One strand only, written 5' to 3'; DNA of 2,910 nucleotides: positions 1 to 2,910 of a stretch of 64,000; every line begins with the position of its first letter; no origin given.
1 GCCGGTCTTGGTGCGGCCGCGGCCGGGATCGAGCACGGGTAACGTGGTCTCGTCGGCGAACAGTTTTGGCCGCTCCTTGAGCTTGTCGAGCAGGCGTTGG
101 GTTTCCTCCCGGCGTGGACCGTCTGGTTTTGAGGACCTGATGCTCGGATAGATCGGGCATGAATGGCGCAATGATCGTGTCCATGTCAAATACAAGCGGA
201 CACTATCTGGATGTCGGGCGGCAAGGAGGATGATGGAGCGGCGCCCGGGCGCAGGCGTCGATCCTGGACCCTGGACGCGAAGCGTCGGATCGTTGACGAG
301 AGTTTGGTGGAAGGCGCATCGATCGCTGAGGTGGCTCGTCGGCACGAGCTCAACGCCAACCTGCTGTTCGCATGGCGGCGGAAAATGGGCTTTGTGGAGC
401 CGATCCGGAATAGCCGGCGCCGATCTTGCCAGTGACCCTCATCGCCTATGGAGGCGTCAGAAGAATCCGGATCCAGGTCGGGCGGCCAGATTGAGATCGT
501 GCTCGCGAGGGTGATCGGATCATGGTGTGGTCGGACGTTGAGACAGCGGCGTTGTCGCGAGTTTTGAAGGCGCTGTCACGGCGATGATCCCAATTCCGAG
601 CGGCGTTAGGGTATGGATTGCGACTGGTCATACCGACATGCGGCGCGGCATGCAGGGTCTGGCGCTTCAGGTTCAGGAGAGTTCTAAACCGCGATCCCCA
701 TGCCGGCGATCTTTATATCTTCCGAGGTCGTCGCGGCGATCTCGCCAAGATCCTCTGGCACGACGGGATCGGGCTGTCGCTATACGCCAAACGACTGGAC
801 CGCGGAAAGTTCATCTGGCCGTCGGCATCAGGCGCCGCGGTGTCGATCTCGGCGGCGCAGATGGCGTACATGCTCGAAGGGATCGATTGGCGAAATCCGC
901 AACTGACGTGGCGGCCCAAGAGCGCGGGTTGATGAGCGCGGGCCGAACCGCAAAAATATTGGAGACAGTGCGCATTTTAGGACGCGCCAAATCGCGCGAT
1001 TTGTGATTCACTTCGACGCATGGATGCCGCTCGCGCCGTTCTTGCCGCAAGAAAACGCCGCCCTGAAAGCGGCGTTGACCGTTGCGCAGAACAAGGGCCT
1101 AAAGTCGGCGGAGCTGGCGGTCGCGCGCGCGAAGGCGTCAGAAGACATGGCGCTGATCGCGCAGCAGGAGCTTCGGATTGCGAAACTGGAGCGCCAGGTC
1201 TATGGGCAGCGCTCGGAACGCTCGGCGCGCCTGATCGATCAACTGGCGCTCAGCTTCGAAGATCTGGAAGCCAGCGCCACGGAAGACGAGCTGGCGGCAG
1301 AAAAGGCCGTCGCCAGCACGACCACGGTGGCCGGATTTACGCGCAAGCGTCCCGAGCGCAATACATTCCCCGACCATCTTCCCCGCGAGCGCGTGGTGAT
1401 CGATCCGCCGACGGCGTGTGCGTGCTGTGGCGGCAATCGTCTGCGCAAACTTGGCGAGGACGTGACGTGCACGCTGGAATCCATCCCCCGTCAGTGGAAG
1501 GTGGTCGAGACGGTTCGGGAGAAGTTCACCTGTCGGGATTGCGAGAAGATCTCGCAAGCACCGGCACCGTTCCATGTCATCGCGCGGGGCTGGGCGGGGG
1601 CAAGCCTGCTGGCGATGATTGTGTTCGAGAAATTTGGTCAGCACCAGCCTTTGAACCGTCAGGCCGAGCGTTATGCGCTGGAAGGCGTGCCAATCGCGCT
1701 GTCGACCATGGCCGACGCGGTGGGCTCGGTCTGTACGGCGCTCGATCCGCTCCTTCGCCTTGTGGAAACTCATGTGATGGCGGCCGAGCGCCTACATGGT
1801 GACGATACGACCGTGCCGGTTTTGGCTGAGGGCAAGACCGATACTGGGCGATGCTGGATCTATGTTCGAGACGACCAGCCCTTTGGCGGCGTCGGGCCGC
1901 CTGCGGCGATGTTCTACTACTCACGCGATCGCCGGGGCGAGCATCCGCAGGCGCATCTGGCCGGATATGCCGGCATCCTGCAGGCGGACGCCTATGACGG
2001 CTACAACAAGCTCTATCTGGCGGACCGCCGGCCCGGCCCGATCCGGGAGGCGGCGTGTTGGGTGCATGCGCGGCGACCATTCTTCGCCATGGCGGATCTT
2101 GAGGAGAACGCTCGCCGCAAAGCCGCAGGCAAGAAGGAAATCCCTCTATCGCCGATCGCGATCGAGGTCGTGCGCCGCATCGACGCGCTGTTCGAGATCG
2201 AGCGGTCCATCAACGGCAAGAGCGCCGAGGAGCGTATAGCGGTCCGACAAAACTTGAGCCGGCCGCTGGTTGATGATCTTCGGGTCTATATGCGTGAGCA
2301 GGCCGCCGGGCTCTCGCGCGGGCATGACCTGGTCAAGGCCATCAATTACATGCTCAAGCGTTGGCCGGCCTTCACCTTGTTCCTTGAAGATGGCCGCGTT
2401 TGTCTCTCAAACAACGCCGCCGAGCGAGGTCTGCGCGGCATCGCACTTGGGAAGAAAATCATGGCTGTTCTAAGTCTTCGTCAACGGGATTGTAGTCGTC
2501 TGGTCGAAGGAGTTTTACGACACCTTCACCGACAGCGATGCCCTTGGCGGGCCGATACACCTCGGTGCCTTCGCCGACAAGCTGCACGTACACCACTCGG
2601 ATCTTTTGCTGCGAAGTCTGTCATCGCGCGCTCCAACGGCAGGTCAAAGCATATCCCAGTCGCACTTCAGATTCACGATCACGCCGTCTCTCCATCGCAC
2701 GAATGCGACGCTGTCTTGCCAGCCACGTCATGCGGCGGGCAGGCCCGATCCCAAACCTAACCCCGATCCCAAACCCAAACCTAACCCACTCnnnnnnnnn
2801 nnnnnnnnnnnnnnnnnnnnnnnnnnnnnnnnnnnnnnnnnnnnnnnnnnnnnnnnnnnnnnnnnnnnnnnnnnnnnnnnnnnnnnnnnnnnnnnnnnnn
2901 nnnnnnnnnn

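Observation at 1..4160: Mosaic left end: IS66 remnant, miaB internal fragment and fusA 3' fragment in place of the rpsL-rpsG-fusA genes upstream of tuf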

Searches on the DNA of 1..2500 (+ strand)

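Call 7: search_dna_similar(query=window:1-2500:+, collection=plasmids, mode=near, max_rows=15)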
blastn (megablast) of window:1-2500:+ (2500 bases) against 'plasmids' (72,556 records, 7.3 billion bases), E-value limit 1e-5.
Records with a match: 11; places in all: 16; records where one place covers at least 80% of the query: 0.
Best place of each record, by identity: 80-90% 5; 60-80% 6.
By first word of the organism name: Methylocystis 3; Methylosinus 2; Methylovirgula 1; Acidisoma 1; Alloyangia 1; Ciceribacter 1; Aminobacter 1; Variovorax 1.
By predicted mobility (MOB-suite, as given by PLSDB): non-mobilizable 7; mobilizable 3; conjugative 1.
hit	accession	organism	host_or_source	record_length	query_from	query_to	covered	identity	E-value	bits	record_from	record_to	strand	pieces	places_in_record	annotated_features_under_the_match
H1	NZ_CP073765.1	Methylovirgula sp. HY1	soil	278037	694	2471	71%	88.6%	0e+0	2152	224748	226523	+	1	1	IS66 family transposase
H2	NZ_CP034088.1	Methylocystis rosea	cell culture,groundwater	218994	1108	2471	55%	79.2%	0e+0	939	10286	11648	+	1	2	IS66 family transposase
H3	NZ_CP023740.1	Methylosinus trichosporium OB3b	isolate,soil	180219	1108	2471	55%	78.8%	0e+0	911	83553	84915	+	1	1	IS66 family transposase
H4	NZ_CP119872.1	Methylosinus trichosporium OB3b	Whole Organism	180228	1111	2471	54%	78.8%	0e+0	911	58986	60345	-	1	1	IS66 family transposase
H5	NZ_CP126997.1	Acidisoma sp. PAMC 29798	cell culture,lichen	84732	1144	2471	53%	77.5%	0e+0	784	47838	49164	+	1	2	IS66 family transposase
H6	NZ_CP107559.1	Methylocystis sp. MJC1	whole organism,Alpine Peat Bogs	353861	1359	2471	45%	80.5%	0e+0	852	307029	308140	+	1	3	none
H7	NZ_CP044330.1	Methylocystis rosea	-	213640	109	925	33%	80.6%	4e-175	623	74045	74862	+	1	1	transposase | tnpB: IS66 family insertion sequence element accessory protein TnpB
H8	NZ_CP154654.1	Alloyangia pacifica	-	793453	1351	2015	27%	73.4%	6e-59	237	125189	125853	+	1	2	IS66 family transposase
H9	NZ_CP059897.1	Ciceribacter thiooxidans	mixed culture,soil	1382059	1483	2038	22%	73.0%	1e-41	180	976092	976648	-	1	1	none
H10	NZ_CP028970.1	Aminobacter sp. MSH1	Soil,Dichlobenil-treated soil sampled ...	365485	2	70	3%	87.0%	4e-11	79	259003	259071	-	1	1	IS66 family transposase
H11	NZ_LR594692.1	Variovorax sp. WDL1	linuron-contaminated soil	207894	1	57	2%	89.5%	2e-9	73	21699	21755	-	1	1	IS66 family transposase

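Call 11: get_annotated_region(hit=H1, flank=2500)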
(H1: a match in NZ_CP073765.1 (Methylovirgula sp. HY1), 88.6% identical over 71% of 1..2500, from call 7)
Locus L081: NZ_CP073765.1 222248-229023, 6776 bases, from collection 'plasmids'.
description: Methylovirgula sp. HY1 plasmid pHY1, complete sequence
organism: Methylovirgula sp. HY1 (NCBI taxid 2822761)
taxonomy: Bacteria; Pseudomonadota; Alphaproteobacteria; Hyphomicrobiales; Beijerinckiaceae; Methylovirgula; Methylovirgula sp. HY1
host: -; source: soil; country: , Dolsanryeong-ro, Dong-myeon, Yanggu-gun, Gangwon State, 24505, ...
typing (MOB-suite, as given by PLSDB): non-mobilizable
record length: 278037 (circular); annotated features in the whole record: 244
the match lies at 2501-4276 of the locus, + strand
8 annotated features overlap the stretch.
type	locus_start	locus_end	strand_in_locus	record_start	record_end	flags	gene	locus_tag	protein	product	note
CDS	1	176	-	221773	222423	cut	-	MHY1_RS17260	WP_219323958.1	tyrosine-type recombinase/integrase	GO:0015074 - DNA integration [Evidence IEA]; GO:0006310 - DNA recombination [Evidence IEA]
CDS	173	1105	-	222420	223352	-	-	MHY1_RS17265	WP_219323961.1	tyrosine-type recombinase/integrase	GO:0015074 - DNA integration [Evidence IEA]; GO:0006310 - DNA recombination [Evidence IEA]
CDS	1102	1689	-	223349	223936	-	-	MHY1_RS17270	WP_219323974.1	site-specific integrase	GO:0015074 - DNA integration [Evidence IEA]; GO:0006310 - DNA recombination [Evidence IEA]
CDS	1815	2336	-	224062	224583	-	-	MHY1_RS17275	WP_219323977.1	hypothetical protein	-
CDS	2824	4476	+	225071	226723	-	-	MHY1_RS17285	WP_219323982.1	IS66 family transposase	-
CDS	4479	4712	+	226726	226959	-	-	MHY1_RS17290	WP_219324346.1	hypothetical protein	-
CDS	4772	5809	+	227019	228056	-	-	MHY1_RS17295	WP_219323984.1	IS630 family transposase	-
CDS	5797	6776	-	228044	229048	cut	-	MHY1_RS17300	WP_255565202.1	transposase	-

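Call 12: get_annotated_region(hit=H7, flank=3000)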
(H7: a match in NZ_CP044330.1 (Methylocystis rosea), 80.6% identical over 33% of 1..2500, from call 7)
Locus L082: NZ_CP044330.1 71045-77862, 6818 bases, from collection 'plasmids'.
description: Methylocystis rosea strain BRCS1 plasmid unnamed2, complete sequence
organism: Methylocystis rosea (NCBI taxid 173366)
taxonomy: Bacteria; Pseudomonadota; Alphaproteobacteria; Hyphomicrobiales; Methylocystaceae; Methylocystis; Methylocystis rosea
host: -; source: -; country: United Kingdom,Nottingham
typing (MOB-suite, as given by PLSDB): mobilizable; relaxase MOBP
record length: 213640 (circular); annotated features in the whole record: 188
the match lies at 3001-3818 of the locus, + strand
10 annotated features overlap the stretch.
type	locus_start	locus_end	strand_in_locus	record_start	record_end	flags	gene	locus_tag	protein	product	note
CDS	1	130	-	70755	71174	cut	-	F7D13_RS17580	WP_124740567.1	universal stress protein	-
CDS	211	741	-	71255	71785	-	-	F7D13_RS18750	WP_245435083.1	STAS domain-containing protein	-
CDS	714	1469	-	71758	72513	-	-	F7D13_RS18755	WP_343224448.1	SulP family inorganic anion transporter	GO:0008272 - sulfate transport [Evidence IEA]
CDS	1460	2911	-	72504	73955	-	-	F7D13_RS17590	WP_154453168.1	IS4 family transposase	-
CDS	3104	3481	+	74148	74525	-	-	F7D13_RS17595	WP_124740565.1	transposase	GO:0006313 - DNA transposition [Evidence IEA]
CDS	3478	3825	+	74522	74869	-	tnpB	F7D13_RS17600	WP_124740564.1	IS66 family insertion sequence element accessory protein TnpB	-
CDS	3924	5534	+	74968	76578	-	-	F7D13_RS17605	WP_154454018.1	IS66 family transposase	-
CDS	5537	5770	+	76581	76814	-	-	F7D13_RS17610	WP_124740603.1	hypothetical protein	-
CDS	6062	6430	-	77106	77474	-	-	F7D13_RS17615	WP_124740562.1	P-II family nitrogen regulator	-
CDS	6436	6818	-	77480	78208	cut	-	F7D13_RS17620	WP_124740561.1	DUF1538 domain-containing protein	-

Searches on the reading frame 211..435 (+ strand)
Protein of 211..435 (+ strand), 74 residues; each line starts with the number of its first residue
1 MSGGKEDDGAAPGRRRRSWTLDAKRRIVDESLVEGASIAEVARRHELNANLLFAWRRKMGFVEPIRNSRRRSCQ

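Call 4: search_protein_families(library=pfam, proteins=[window:211-435:+], max_evalue=0.01)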
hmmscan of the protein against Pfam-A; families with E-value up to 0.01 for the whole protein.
window:211-435:+ (74 aa): 2 families
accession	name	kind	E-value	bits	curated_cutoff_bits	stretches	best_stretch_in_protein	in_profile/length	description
PF01527.26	HTH_Tnp_1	-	4e-13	49.8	24.1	1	14-59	2-47/75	Transposase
PF13411.12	MerR_1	-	0.0036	17.8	21.6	1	37-71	2-35/69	MerR HTH family regulatory protein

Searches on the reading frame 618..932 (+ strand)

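Call 4: search_protein_families(library=pfam, proteins=[window:618-932:+], max_evalue=0.01)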
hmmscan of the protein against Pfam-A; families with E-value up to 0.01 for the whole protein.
window:618-932:+ (104 aa): 1 family
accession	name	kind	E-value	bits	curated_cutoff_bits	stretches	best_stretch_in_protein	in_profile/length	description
PF05717.18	TnpB_IS66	-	2e-24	85.8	26.6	1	21-95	25-100/101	IS66 Orf2 like protein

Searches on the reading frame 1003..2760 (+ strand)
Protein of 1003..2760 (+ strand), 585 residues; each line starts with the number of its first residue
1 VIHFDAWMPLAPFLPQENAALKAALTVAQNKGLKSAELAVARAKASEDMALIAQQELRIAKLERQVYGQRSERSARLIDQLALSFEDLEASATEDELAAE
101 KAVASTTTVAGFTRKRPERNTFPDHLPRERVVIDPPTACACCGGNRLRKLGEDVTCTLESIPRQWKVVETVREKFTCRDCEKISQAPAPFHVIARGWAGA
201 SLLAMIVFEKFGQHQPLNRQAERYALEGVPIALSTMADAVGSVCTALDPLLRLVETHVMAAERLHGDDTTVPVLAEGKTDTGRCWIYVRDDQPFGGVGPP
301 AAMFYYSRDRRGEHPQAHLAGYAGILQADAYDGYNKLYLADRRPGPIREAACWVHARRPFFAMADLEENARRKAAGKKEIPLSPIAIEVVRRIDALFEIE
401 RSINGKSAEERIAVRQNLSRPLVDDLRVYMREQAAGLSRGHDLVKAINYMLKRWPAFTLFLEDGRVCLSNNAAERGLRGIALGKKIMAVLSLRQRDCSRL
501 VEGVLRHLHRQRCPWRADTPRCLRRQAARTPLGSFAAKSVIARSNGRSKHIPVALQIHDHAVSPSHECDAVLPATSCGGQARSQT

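Call 4: search_protein_families(library=pfam, proteins=[window:1003-2760:+], max_evalue=0.01)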
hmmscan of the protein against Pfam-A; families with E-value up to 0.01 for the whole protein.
window:1003-2760:+ (585 aa): 3 families
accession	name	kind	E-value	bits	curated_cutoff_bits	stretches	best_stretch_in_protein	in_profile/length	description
PF03050.20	DDE_Tnp_IS66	-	1.1e-80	271.6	23.1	1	196-488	2-274/284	Transposase IS66 family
PF13007.12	LZ_Tnp_IS66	-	2.4e-16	60.6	22.9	1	56-131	3-71/71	Transposase C of IS166 homeodomain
PF13005.12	zf-IS66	-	2.9e-13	50.5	27.3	1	136-181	1-46/46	zinc-finger binding domain of transposase IS66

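Call 40: find_homologous_proteins(query=window:1003-2445:+, max_evalue=1e-100)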
Query window:1003-2445:+ (481 aa): 7926 proteins with E <= 1e-100 among 8000 candidates; the best 120 are listed.
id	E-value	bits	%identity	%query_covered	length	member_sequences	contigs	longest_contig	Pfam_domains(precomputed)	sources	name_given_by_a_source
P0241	0.0e+0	1065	100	99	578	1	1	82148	PF03050.21,PF13005.13,PF13007.13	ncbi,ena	-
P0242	9.0e-295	996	94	97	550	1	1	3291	PF03050.21,PF13817.12,PF13005.13,PF13007.13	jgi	jgi:transposase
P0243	2.7e-294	994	94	97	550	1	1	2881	PF03050.21,PF13817.12,PF13005.13,PF13007.13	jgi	jgi:transposase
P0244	2.1e-292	988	94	97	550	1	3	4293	PF03050.21,PF13817.12,PF13005.13,PF13007.13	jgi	jgi:transposase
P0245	1.8e-291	985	93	97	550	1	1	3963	PF03050.21,PF13817.12,PF13005.13,PF13007.13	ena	-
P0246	3.5e-291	984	93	97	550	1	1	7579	PF03050.21,PF13817.12,PF13005.13,PF13007.13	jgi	-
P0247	1.9e-290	982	93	97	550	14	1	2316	PF03050.21,PF13817.12,PF13005.13,PF13007.13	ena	-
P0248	2.0e-290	982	93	97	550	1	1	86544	PF03050.21,PF13817.12,PF13005.13,PF13007.13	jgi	jgi:transposase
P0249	2.2e-290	981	93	97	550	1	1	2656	PF03050.21,PF13817.12,PF13005.13,PF13007.13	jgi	jgi:transposase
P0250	2.8e-290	981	93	97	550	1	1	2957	PF03050.21,PF13817.12,PF13005.13,PF13007.13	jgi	jgi:transposase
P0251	3.7e-290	981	93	97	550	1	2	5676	PF03050.21,PF13817.12,PF13005.13,PF13007.13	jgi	jgi:transposase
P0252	5.2e-290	980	93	96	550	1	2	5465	PF03050.21,PF13817.12,PF13005.13,PF13007.13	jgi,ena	-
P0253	6.9e-290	980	93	97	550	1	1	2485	PF03050.21,PF13817.12,PF13005.13,PF13007.13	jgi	jgi:transposase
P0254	7.0e-290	980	93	97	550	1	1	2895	PF03050.21,PF13817.12,PF13005.13,PF13007.13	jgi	-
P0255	7.9e-290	980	93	97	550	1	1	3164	PF03050.21,PF13817.12,PF13005.13,PF13007.13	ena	-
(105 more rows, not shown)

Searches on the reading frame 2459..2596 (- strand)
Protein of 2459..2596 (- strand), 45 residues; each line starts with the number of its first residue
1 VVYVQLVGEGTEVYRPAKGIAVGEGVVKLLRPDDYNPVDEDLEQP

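Call 57: search_protein_families(library=pfam, proteins=[window:2459-2596:-], max_evalue=0.01)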
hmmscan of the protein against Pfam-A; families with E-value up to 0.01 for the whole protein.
window:2459-2596:- (45 aa): 0 families
